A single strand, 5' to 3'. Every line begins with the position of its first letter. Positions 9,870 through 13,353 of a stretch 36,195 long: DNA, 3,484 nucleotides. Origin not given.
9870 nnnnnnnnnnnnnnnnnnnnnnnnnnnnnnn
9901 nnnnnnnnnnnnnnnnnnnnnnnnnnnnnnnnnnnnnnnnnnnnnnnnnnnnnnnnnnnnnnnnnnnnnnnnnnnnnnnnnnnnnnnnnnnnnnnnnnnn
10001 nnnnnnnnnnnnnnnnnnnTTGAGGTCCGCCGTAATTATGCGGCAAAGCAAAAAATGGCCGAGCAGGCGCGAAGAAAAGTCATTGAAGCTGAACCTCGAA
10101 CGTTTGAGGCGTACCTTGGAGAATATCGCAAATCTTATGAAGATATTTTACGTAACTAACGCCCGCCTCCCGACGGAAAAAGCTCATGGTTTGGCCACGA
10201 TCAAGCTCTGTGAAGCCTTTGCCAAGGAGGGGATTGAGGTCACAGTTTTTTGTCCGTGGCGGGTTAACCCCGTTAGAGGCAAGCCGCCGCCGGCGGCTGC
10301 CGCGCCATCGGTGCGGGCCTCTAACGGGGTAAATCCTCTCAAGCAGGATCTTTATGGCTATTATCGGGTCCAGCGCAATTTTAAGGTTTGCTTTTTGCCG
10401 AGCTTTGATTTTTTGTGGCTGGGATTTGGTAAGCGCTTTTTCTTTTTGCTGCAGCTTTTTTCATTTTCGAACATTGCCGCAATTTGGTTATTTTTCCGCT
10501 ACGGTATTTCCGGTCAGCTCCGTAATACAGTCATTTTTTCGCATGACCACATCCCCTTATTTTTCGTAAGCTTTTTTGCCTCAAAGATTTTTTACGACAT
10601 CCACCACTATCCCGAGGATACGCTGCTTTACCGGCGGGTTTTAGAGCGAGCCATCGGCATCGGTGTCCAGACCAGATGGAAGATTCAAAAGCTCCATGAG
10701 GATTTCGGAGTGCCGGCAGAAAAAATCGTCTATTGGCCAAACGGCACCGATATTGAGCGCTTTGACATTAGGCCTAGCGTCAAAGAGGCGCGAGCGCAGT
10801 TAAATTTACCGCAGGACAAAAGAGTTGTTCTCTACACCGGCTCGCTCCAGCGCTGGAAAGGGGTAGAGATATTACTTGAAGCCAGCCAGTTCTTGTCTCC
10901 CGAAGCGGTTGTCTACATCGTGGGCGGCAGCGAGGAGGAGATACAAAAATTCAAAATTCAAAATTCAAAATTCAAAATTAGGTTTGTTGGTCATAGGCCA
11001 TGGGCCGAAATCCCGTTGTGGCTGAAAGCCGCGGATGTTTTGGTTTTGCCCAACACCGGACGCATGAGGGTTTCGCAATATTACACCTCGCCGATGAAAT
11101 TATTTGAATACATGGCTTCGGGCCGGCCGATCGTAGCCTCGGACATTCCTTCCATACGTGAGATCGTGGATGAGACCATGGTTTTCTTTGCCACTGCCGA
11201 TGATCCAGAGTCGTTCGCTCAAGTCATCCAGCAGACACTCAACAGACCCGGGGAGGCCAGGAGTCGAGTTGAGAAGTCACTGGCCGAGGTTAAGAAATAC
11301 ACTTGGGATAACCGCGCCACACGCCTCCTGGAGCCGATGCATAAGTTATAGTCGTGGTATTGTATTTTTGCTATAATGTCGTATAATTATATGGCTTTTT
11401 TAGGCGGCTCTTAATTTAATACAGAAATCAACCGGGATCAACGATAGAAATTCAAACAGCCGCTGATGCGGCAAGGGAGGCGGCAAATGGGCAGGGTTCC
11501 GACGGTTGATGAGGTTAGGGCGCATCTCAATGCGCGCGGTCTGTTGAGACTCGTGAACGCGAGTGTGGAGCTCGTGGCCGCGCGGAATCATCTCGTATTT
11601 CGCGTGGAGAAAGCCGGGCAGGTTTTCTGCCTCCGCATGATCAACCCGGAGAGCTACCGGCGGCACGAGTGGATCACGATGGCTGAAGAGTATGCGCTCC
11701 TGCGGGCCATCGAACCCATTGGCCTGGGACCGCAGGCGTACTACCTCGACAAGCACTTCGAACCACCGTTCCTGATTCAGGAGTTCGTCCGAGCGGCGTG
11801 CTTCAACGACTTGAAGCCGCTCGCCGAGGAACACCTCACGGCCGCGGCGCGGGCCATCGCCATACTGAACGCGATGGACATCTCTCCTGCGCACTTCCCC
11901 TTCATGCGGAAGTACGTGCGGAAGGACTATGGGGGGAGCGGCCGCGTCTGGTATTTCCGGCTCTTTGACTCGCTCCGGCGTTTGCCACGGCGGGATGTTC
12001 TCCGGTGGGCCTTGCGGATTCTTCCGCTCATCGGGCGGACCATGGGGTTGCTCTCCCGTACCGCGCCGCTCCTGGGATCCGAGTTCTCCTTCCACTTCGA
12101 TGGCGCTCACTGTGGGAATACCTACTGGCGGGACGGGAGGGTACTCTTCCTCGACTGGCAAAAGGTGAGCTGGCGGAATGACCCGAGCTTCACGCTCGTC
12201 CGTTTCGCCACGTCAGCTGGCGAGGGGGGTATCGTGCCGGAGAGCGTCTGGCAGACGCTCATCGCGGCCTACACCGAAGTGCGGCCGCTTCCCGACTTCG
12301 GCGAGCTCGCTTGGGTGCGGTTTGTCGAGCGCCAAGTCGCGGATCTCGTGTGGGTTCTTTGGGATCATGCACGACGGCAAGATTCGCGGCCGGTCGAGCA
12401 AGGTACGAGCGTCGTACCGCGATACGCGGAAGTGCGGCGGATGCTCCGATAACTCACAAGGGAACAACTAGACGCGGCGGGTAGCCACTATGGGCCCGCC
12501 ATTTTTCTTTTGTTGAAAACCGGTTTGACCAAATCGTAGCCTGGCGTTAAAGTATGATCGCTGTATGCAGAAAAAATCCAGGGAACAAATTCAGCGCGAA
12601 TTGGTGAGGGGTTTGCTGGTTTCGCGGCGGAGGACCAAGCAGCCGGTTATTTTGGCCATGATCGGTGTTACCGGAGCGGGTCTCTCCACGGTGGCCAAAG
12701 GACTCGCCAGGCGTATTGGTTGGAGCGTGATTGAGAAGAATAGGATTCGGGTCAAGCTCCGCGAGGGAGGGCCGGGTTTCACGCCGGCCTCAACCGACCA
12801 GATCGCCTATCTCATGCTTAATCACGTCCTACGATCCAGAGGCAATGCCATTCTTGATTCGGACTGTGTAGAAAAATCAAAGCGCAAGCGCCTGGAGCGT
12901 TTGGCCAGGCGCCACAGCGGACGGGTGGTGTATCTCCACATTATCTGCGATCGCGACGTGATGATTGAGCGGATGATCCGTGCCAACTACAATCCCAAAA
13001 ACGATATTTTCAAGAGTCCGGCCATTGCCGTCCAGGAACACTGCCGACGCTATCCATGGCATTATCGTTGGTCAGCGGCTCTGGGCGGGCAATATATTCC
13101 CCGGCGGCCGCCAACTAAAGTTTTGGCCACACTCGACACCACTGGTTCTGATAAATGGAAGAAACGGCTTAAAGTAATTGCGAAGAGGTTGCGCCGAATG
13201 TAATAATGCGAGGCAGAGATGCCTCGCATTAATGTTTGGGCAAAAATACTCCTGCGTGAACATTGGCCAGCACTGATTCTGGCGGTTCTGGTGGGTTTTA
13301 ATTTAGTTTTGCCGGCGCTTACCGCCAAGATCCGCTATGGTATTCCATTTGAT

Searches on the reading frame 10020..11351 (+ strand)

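Call 6: search_protein_families(library=pfam, proteins=[window:10020-11351:+], max_evalue=0.001)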
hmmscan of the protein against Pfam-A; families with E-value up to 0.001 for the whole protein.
window:10020-11351:+ (443 aa): 5 families
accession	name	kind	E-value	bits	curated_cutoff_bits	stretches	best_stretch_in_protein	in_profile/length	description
PF13692.12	Glyco_trans_1_4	-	1.3e-24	87.5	27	1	268-408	2-141/142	Glycosyl transferases group 1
PF00534.26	Glycos_transf_1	-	1e-21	77.6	26.4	1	255-418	3-166/172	Glycosyl transferases group 1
PF13524.12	Glyco_trans_1_2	-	2.5e-11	44.2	25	1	294-438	13-144/144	Glycosyl transferase-like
PF13439.12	Glyco_transf_4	-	2.1e-08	34.8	28.5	1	62-247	10-170/170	Glycosyltransferase Family 4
PF13579.12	Glyco_trans_4_4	-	0.00024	21.9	29.7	0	62-242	9-158/158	Glycosyl transferase 4-like domain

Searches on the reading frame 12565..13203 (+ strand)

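Call 5: search_protein_families(library=pfam, proteins=[window:12565-13203:+], max_evalue=0.001)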
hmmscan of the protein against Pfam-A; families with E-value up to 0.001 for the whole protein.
window:12565-13203:+ (212 aa): 1 family
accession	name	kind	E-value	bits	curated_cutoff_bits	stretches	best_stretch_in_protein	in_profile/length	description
PF13671.12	AAA_33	-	1.8e-12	48.2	27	1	30-156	2-133/143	AAA domain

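Call 7: search_protein_families(library=ncbifam, proteins=[window:12565-13203:+], max_evalue=0.001)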
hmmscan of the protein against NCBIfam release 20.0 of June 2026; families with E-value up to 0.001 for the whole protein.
window:12565-13203:+ (212 aa): 4 families
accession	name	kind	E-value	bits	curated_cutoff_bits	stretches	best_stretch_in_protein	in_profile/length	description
NF040667.1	hom_kin_desulfo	exception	4.9e-05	23.3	197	1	30-59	3-32/163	homoserine kinase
NF005252.0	PRK06762.1-3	equivalog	0.00024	20.9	258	1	25-126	9-113/189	hypothetical protein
NF006015.0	PRK08154.1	subfamily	0.00034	19.9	204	1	9-60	117-169/314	anaerobic benzoate catabolism transcriptional regulator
TIGR04075.1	bacter_Pnkp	equivalog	0.00056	18.2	750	1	29-145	10-126/851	polynucleotide kinase-phosphatase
